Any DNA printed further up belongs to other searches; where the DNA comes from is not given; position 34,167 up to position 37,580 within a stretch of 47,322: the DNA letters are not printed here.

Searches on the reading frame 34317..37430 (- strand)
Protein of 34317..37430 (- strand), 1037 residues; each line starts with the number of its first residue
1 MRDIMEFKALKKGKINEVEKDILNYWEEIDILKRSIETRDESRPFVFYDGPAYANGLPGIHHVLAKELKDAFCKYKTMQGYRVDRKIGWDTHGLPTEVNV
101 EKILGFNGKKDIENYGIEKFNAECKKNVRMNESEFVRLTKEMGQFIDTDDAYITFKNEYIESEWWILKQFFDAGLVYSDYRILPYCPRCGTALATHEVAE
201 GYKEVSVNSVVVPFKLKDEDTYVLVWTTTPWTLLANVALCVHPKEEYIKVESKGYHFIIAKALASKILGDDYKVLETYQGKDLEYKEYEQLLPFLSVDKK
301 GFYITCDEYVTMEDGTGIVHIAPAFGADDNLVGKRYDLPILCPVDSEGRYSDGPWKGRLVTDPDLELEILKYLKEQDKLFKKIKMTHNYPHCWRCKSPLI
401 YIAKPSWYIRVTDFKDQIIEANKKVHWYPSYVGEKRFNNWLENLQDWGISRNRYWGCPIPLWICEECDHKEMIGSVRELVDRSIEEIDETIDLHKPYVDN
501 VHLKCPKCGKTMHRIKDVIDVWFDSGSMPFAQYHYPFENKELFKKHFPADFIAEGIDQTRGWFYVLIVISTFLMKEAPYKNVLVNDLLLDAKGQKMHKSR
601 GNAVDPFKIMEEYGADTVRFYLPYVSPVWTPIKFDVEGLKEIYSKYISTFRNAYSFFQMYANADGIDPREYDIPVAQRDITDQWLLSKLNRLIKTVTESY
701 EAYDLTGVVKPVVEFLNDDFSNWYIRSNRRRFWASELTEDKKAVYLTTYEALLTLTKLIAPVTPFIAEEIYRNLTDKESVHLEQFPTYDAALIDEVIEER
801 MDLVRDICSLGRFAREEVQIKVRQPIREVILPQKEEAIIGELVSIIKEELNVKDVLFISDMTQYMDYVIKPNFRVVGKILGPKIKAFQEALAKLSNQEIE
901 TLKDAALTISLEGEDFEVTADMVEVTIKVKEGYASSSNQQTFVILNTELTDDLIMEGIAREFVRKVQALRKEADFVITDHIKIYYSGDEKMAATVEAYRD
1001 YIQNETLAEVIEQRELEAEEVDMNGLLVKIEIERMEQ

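Call 60: search_protein_families(library=pfam, proteins=[window:34317-37430:-], max_evalue=0.0001)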
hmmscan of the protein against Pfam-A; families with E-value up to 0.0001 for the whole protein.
window:34317-37430:- (1037 aa): 5 families
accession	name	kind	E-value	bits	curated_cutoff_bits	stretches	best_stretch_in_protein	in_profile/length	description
PF00133.28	tRNA-synt_1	-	8.3e-130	433.7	22.7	1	22-629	2-408/414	tRNA synthetases class I (I, L, M and V)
PF19302.4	DUF5915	-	1.7e-53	181.5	27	1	844-1034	2-194/195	Domain of unknown function (DUF5915)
PF08264.19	Anticodon_1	-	9.6e-38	129.8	25.1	1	682-829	1-147/148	Anticodon-binding domain of tRNA ligase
PF09334.17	tRNA-synt_1g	-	1.2e-18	67.5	20.1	2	517-643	243-375/391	tRNA synthetases class I (M)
PF01921.24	tRNA-synt_1f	-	6e-05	22.6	27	0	569-654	257-340/360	tRNA synthetases class I (K)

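Call 78: find_homologous_proteins(query=window:34317-37430:-, max_evalue=1e-100)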
Query window:34317-37430:- (1037 aa): 8000 proteins with E <= 1e-100 among 8000 candidates; the best 120 are listed.
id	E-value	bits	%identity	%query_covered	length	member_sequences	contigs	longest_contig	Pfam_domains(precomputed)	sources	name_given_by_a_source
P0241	0.0e+0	2402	100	100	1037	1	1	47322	PF09334.18,PF08264.20,PF00133.29,PF19302.5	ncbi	-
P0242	0.0e+0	1692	69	99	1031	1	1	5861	PF09334.18,PF08264.20,PF00133.29,PF19302.5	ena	-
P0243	0.0e+0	1689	69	99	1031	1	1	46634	PF09334.18,PF08264.20,PF00133.29,PF19302.5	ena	-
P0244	0.0e+0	1688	69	99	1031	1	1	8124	PF09334.18,PF08264.20,PF00133.29,PF19302.5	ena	-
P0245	0.0e+0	1687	68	100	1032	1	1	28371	PF09334.18,PF08264.20,PF00133.29,PF19302.5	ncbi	-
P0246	0.0e+0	1687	68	100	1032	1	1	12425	PF09334.18,PF08264.20,PF00133.29,PF19302.5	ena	-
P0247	0.0e+0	1687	68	100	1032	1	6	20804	PF09334.18,PF08264.20,PF00133.29,PF19302.5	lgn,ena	-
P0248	0.0e+0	1687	68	100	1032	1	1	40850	PF09334.18,PF08264.20,PF00133.29,PF19302.5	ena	-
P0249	0.0e+0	1687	69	99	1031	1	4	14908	PF09334.18,PF08264.20,PF00133.29,PF19302.5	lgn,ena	-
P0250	0.0e+0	1687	68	100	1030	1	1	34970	PF09334.18,PF08264.20,PF01921.25,PF00133.29,PF19302.5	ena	-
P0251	0.0e+0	1687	68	99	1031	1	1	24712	PF09334.18,PF08264.20,PF00133.29,PF19302.5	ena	-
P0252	0.0e+0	1686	68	100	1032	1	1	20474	PF09334.18,PF08264.20,PF00133.29,PF19302.5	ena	-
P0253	0.0e+0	1686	68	100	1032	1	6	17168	PF09334.18,PF08264.20,PF00133.29,PF19302.5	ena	-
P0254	0.0e+0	1686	68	100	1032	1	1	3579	PF09334.18,PF08264.20,PF00133.29,PF19302.5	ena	-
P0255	0.0e+0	1685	68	100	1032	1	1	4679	PF09334.18,PF08264.20,PF00133.29,PF19302.5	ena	-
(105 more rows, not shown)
